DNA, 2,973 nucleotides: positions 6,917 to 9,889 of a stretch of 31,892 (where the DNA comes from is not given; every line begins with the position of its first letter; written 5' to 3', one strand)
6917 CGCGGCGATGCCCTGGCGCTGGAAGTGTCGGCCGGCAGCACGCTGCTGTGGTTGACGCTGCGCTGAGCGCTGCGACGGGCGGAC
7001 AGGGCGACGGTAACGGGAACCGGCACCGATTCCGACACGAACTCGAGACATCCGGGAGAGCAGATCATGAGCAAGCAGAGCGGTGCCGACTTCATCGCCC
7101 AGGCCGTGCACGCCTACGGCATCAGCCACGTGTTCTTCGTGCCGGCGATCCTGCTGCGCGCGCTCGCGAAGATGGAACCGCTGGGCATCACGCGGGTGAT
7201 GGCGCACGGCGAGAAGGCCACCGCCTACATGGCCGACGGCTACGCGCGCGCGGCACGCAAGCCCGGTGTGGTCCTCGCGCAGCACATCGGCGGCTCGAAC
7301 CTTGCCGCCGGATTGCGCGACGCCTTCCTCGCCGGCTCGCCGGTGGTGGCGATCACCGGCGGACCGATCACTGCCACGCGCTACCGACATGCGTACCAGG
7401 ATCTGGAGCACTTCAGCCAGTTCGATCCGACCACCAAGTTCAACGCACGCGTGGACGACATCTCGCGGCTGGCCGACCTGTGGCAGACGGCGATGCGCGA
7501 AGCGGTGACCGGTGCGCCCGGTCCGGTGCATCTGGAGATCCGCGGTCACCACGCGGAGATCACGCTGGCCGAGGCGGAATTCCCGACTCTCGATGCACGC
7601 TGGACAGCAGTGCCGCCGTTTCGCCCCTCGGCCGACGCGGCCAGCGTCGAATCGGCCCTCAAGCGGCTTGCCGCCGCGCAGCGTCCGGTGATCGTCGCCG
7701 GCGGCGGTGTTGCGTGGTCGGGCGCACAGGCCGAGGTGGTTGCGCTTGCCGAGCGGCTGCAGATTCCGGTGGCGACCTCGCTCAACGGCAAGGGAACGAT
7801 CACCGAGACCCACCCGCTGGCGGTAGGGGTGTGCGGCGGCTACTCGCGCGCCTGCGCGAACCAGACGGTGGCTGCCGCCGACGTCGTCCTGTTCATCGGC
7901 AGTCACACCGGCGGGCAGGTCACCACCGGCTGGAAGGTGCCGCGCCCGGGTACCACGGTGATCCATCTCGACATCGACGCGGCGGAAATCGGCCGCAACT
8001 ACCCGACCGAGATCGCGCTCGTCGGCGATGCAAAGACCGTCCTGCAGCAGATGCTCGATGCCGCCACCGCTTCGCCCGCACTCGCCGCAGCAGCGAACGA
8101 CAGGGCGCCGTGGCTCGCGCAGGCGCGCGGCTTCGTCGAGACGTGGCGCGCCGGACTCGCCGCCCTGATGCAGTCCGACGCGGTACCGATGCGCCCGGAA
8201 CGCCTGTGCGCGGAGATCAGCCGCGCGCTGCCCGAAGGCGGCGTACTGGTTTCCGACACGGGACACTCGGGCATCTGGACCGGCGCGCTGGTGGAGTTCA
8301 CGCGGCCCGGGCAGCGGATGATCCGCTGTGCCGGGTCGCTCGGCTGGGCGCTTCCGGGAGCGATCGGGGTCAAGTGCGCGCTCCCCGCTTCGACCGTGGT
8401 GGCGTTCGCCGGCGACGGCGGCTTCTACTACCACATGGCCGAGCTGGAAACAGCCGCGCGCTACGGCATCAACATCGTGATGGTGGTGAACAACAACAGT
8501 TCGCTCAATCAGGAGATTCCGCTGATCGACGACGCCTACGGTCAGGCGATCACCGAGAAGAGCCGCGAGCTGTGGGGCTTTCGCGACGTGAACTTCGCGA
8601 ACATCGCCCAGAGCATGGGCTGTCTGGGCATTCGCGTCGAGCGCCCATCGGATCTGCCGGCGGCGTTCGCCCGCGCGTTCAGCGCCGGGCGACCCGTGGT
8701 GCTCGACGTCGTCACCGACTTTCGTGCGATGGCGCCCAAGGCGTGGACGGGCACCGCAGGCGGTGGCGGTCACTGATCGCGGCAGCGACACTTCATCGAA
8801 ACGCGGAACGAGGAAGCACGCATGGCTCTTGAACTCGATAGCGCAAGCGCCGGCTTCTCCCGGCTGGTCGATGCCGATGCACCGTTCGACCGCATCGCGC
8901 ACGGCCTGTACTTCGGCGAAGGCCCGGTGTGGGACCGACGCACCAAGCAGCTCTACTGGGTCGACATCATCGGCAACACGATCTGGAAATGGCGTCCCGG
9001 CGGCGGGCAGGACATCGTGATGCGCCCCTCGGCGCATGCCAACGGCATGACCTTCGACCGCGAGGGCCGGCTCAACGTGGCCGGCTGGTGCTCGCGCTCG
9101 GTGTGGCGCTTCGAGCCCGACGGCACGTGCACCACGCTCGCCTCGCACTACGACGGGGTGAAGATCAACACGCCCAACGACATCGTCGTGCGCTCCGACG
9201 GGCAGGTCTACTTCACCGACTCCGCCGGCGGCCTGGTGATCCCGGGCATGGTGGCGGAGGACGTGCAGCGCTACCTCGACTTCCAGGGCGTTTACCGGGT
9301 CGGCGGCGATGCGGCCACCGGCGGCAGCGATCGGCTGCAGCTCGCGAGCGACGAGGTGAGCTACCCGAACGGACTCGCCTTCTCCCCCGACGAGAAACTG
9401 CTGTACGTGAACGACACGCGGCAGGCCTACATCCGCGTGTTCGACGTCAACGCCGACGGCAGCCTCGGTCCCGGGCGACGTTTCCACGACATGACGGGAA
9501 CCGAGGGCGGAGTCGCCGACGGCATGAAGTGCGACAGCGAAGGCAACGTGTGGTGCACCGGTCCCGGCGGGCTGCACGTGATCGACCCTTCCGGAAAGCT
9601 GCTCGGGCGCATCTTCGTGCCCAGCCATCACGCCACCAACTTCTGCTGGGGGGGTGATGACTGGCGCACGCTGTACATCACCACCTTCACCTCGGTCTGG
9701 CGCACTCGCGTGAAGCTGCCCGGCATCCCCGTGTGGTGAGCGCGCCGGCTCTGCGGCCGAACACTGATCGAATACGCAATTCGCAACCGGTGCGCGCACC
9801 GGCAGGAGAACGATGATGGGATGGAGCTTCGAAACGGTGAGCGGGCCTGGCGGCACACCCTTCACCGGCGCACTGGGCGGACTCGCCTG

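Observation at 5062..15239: Candidate undescribed catabolic system: CysB-like regulator divergent from an 8-gene cupin/ThDP/lactonase/amidohydrolase/TctC run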

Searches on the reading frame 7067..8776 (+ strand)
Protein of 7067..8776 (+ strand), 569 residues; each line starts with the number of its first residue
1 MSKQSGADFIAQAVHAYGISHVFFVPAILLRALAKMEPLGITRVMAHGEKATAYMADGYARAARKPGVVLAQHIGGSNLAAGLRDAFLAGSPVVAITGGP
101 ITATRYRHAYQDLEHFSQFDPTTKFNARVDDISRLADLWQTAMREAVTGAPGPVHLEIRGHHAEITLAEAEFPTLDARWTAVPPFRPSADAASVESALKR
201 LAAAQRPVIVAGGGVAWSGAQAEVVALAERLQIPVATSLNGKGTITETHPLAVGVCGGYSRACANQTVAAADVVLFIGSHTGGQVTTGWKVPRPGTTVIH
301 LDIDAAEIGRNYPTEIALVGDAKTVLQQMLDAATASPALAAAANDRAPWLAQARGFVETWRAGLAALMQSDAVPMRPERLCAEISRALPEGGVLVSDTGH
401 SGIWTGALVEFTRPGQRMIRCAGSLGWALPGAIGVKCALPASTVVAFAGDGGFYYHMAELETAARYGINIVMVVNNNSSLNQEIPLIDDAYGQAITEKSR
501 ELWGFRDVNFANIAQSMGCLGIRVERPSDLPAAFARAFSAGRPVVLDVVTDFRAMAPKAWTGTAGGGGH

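Call 3: search_protein_families(library=pfam, proteins=[window:7067-8776:+])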
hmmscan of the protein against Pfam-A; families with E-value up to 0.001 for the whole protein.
window:7067-8776:+ (569 aa): 3 families
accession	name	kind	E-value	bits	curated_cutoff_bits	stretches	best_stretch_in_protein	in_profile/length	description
PF00205.28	TPP_enzyme_M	-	1.3e-42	145.2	30.4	1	194-328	1-136/137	Thiamine pyrophosphate enzyme, central domain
PF02775.26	TPP_enzyme_C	-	1e-34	120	21.9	1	397-548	1-151/151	Thiamine pyrophosphate enzyme, C-terminal TPP binding domain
PF02776.23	TPP_enzyme_N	-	1.2e-20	73.9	26.8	1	5-113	2-114/119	Thiamine pyrophosphate enzyme, N-terminal TPP binding domain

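Call 4: search_protein_families(library=ncbifam, proteins=[window:7067-8776:+])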
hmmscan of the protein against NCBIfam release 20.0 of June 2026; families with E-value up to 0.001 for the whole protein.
window:7067-8776:+ (569 aa): 54 families (the best 25 are shown)
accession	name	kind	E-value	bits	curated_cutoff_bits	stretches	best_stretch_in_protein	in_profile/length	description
NF004772.0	PRK06112.1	subfamily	5.5e-112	375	673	1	3-557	13-566/578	acetolactate synthase catalytic subunit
TIGR00118.1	acolac_lg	equivalog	2.3e-95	320.2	538.35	1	5-552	2-536/557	biosynthetic-type acetolactate synthase large subunit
NF004919.0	PRK06276.1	equivalog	1.1e-94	317.9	866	1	5-555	2-543/582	acetolactate synthase large subunit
NF006052.0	PRK08199.1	subfamily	1.3e-85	287.8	539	1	2-559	6-546/559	thiamine pyrophosphate protein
NF004710.0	PRK06048.1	equivalog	1.6e-83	281.1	976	1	2-553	6-540/561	acetolactate synthase large subunit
NF008431.0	PRK11269.1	equivalog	3.1e-81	273.6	791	1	1-550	1-555/591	glyoxylate carboligase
NF006187.0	PRK08322.1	equivalog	4.9e-78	262.9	509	1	5-553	3-531/548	acetolactate synthase large subunit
NF004807.0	PRK06154.1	equivalog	1.7e-76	258.1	607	1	4-551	20-555/565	thiamine pyrophosphate-requiring protein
NF005651.0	PRK07418.1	subfamily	2.5e-74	250.6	942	1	3-549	18-558/617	acetolactate synthase large subunit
NF005860.0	PRK07789.1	equivalog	1.1e-73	248.6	881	1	3-555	33-583/615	acetolactate synthase large subunit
NF006122.0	PRK08266.1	subfamily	6.9e-71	239.4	571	1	2-551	2-525/543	hypothetical protein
NF005713.0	PRK07525.1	subfamily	2.9e-69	234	620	1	11-550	13-562/592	sulfoacetaldehyde acetyltransferase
NF006524.0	PRK08978.1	equivalog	6.3e-69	232.7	738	1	5-551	2-525/548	acetolactate synthase 2 catalytic subunit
NF005039.0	PRK06456.1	equivalog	1.2e-68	232.1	868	1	5-555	3-549/572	acetolactate synthase large subunit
NF006016.1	PRK08155.1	equivalog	1.7e-68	231.5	870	1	3-552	2-534/554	acetolactate synthase large subunit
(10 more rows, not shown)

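Call 11: search_solved_structures(query=window:7067-8776:+, max_evalue=1e-20)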
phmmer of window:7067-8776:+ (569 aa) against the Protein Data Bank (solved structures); distinct sequences matched with E-value up to 1e-20: 122 (the best 60 are shown).
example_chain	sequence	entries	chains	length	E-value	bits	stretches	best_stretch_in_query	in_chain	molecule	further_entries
7ct6_A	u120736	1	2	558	3.9e-63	217.3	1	11-542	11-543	Glyoxylate carboligase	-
8beo_A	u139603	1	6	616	1.2e-56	195.9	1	2-549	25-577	Glyoxylate carboligase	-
2pan_A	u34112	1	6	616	1.4e-56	195.7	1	2-549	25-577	Glyoxylate carboligase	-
8i01_A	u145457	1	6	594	1.5e-56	195.6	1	2-549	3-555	Glyoxylate carboligase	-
8i05_A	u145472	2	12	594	1.6e-56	195.5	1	2-549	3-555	Glyoxylate carboligase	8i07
8i08_A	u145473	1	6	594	1.7e-56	195.4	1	2-549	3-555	Glyoxylate carboligase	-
4rjj_A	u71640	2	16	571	1.2e-53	186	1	3-553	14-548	Acetolactate synthase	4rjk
4rji_A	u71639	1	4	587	1.3e-53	185.9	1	3-553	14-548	Acetolactate synthase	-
8xod_A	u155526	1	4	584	4.1e-53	184.2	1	7-557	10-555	BbmA-G484F complex with CBOA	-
8x3x_A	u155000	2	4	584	1.1e-52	182.8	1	7-557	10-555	BbmA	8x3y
4d5g_A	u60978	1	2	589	6.7e-50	173.6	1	4-549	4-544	CYCLOHEXANE-1,2-DIONE HYDROLASE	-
8vzj_A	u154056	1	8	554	7.9e-50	173.4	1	3-551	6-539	Oxalyl-CoA decarboxylase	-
2pgn_A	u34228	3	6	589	1.3e-49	172.7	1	4-549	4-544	Cyclohexane-1,2-dione Hydrolase (Cdh) | CYCLOHEXANE-1,2-DIONE HYDROLASE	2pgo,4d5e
6lpi_A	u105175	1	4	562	2.3e-49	171.9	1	4-545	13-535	Acetolactate synthase isozyme 1 large subunit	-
8vzd_A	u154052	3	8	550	4.9e-49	170.8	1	4-545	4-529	2-Hydroxyacyl-CoA Lyase/Synthase TbHACS | Oxalyl-CoA decarboxylase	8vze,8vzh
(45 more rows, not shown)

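Call 50: search_solved_structures(query=window:7067-8776:+, max_evalue=1e-55, show_alignments=2)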
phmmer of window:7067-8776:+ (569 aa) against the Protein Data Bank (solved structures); distinct sequences matched with E-value up to 1e-55: 6.
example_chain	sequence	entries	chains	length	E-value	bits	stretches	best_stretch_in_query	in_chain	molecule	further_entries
7ct6_A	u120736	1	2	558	3.9e-63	217.3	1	11-542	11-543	Glyoxylate carboligase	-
8beo_A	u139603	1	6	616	1.2e-56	195.9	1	2-549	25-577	Glyoxylate carboligase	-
2pan_A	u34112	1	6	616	1.4e-56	195.7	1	2-549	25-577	Glyoxylate carboligase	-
8i01_A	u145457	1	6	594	1.5e-56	195.6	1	2-549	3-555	Glyoxylate carboligase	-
8i05_A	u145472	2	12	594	1.6e-56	195.5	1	2-549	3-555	Glyoxylate carboligase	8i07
8i08_A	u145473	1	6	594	1.7e-56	195.4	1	2-549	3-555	Glyoxylate carboligase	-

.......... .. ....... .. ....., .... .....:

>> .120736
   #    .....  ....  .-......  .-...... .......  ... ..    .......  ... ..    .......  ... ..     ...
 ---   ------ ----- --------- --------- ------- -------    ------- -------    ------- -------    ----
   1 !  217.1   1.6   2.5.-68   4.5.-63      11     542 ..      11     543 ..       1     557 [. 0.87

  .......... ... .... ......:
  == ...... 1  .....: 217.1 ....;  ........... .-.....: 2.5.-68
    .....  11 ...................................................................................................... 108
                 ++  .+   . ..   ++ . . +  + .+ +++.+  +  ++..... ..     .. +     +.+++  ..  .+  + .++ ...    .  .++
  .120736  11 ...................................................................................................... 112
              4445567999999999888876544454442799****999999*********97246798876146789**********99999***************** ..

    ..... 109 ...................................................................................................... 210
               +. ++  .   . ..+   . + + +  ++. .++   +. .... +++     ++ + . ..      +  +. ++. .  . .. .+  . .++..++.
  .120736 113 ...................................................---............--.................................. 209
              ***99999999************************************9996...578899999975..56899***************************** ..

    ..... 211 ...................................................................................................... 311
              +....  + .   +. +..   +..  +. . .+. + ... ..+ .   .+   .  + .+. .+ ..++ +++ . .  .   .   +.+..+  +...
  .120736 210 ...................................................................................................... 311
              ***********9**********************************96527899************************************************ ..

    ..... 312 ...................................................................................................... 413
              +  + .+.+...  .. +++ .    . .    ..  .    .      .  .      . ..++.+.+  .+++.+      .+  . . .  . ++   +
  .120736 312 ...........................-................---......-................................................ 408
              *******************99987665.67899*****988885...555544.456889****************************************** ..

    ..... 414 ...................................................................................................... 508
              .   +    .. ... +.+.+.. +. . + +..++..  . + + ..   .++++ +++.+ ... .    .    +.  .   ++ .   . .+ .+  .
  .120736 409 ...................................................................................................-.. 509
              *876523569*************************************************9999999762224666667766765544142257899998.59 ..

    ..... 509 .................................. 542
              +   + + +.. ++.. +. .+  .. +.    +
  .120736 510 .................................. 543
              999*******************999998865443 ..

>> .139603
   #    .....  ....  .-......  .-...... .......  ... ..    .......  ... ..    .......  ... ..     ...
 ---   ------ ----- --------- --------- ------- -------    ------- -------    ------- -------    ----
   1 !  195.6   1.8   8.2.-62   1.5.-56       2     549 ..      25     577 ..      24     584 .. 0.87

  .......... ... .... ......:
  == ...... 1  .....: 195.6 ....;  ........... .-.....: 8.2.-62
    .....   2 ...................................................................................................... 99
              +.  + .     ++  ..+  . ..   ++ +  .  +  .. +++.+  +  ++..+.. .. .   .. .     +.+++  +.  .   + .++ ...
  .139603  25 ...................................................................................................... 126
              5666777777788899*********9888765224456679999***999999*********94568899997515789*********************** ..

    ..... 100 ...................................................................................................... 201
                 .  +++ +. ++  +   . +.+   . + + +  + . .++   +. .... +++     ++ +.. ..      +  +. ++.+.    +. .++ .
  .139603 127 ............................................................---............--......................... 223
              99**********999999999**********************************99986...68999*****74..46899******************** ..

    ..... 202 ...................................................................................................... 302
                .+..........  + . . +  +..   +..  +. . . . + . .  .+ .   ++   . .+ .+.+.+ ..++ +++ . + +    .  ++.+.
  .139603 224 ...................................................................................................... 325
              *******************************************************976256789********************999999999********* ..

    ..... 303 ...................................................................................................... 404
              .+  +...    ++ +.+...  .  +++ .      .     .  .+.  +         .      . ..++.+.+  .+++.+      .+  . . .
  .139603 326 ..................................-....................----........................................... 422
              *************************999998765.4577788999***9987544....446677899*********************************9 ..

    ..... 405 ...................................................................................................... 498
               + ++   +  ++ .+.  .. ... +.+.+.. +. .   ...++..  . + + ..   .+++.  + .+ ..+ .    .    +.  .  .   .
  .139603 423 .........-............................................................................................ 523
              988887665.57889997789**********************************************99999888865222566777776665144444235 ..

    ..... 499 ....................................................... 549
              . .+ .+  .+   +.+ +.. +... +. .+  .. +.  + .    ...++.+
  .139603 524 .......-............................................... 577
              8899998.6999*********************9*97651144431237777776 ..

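Call 113: search_dna_similar(query=window:7067-8776:+, collection=plasmids, mode=protein, max_rows=12, max_evalue=1e-80)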
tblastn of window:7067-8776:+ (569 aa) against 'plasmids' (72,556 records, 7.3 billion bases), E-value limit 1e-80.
Records with a match: 3; places in all: 3; records where one place covers at least 80% of the query: 3.
Best place of each record, by identity: <60% 3.
By first word of the organism name: Achromobacter 2; Bosea 1.
By predicted mobility (MOB-suite, as given by PLSDB): non-mobilizable 2; conjugative 1.
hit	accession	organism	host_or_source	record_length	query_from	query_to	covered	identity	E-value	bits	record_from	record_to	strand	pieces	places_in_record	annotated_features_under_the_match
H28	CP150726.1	Achromobacter denitrificans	Homo sapiens,culture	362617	5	560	98%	48.9%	6e-143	464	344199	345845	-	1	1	thiamine pyrophosphate-binding protein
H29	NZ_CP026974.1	Achromobacter insolitus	Homo sapiens,endotracheal aspirate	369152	5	560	98%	48.9%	6e-143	464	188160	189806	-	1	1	thiamine pyrophosphate-binding protein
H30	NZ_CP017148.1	Bosea vaviloviae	Vavilovia formosa,cell culture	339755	3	557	98%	36.5%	2e-83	291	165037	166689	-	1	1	thiamine pyrophosphate-dependent enzyme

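Call 115: get_annotated_region(hit=H29, flank=9000)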
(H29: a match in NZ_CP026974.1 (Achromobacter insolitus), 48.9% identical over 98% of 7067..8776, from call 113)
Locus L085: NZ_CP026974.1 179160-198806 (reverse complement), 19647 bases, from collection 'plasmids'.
description: Achromobacter insolitus strain FDAARGOS_88 plasmid unnamed1, complete sequence
organism: Achromobacter insolitus (NCBI taxid 217204)
taxonomy: Bacteria; Pseudomonadota; Betaproteobacteria; Burkholderiales; Alcaligenaceae; Achromobacter; Achromobacter insolitus
host: -; source: Homo sapiens,endotracheal aspirate; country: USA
typing (MOB-suite, as given by PLSDB): non-mobilizable; replicon rep_cluster_179; mating-pair formation MPF_I
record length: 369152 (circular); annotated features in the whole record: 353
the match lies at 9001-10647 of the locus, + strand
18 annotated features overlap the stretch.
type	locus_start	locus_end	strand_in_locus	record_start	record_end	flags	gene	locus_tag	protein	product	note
CDS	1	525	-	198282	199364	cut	-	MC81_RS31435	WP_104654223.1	HlyD family secretion protein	GO:0055085 - transmembrane transport [Evidence IEA]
CDS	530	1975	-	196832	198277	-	-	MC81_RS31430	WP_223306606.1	MFS transporter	GO:0055085 - transmembrane transport [Evidence IEA]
CDS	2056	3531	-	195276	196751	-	-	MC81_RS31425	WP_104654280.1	efflux transporter outer membrane subunit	GO:0006810 - transport [Evidence IEA]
CDS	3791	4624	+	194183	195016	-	-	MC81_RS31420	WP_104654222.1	helix-turn-helix transcriptional regulator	GO:0006355 - regulation of DNA-templated transcription [Evidence IEA]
CDS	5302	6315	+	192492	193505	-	-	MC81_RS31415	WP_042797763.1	TauD/TfdA family dioxygenase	-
CDS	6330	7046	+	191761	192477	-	-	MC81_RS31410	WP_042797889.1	GntR family transcriptional regulator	-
CDS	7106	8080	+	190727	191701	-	-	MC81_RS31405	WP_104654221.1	tripartite tricarboxylate transporter substrate binding protein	-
CDS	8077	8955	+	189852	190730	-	-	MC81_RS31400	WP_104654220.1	SMP-30/gluconolactonase/LRE family protein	-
CDS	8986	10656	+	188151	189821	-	-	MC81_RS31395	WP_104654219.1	thiamine pyrophosphate-binding protein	-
CDS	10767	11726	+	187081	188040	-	-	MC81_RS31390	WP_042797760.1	tripartite tricarboxylate transporter substrate-binding protein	-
CDS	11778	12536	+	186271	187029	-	-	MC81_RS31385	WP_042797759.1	SDR family oxidoreductase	-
CDS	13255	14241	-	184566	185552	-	-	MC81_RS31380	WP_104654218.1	SMP-30/gluconolactonase/LRE family protein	-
CDS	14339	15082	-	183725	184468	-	-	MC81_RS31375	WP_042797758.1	SDR family oxidoreductase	-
CDS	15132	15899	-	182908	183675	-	-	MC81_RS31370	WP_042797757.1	glucose 1-dehydrogenase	-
CDS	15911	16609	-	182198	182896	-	-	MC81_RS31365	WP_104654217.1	NAD(P)H-binding protein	-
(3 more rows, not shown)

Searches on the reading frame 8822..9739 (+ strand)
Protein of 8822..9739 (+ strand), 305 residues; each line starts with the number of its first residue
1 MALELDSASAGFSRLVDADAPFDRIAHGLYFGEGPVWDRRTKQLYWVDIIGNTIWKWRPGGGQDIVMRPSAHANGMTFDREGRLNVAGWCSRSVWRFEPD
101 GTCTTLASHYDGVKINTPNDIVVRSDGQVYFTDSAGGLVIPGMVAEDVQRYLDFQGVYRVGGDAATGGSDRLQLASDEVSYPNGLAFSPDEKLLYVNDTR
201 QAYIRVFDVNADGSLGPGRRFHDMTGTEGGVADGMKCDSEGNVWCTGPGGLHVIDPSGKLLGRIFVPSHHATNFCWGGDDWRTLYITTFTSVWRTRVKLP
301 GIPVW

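Call 3: search_protein_families(library=pfam, proteins=[window:8822-9739:+])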
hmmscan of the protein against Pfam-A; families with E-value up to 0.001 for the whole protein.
window:8822-9739:+ (305 aa): 2 families
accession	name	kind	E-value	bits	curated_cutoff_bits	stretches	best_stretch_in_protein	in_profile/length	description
PF08450.18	SGL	-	3.1e-56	191.2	26.3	1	31-289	1-245/246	SMP-30/Gluconolactonase/LRE-like region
PF01731.26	Arylesterase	-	5.7e-05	23.7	21.3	0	173-211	47-85/86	Arylesterase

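Call 4: search_protein_families(library=ncbifam, proteins=[window:8822-9739:+])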
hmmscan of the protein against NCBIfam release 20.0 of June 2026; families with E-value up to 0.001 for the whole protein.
window:8822-9739:+ (305 aa): 1 family
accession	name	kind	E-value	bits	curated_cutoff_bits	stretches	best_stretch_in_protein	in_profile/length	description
NF033206.1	ScyE_fam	subfamily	1.6e-05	24.6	80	1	53-135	235-321/333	ScyD/ScyE family protein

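Call 12: search_solved_structures(query=window:8822-9739:+, max_evalue=0.001)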
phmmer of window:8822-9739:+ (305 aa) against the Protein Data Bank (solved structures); distinct sequences matched with E-value up to 0.001: 52.
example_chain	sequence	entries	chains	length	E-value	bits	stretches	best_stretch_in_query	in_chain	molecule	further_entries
3e5z_A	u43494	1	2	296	4.4e-37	131.3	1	7-301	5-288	putative Gluconolactonase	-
3dr2_A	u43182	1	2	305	3.8e-34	121.7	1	30-294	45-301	Exported gluconolactonase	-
7plb_A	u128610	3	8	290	2.7e-18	69.5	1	31-289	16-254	Smp-30/Cgr1 family protein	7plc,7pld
3wwa_A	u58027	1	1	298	3.5e-16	62.6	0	114-156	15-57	Pizza7H protein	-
4gn7_A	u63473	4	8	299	3.1e-14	56.2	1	31-288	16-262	Regucalcin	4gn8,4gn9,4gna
3ww9_A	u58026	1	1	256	3.4e-14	56.1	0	114-157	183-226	pizza6 protein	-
7zph_A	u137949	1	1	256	3.8e-13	52.6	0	114-166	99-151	Pizza6-TNK-RSH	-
3g4e_A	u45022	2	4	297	8.3e-13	51.5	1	31-288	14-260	Regucalcin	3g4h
4gnb_A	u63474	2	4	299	8.4e-13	51.5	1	31-288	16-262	Regucalcin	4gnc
5d9b_A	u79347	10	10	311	4.5e-12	49.1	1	167-288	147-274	Luciferin regenerating enzyme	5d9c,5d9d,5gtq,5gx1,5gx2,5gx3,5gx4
7zcj_A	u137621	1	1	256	1.3e-11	47.6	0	114-164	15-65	Pizza6-TNH-TSH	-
6rej_A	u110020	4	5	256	6.6e-11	45.3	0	115-164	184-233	Pizza6-SH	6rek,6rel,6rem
6qsd_A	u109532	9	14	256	1.3e-10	44.3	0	115-164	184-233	Pizza6S | Pizza6-S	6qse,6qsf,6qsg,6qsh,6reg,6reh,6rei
2ghs_A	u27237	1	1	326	1.6e-10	44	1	177-288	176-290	AGR_C_1268p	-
7zpw_A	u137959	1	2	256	5.6e-10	42.2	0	114-164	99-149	Pizza6-TSK-TSH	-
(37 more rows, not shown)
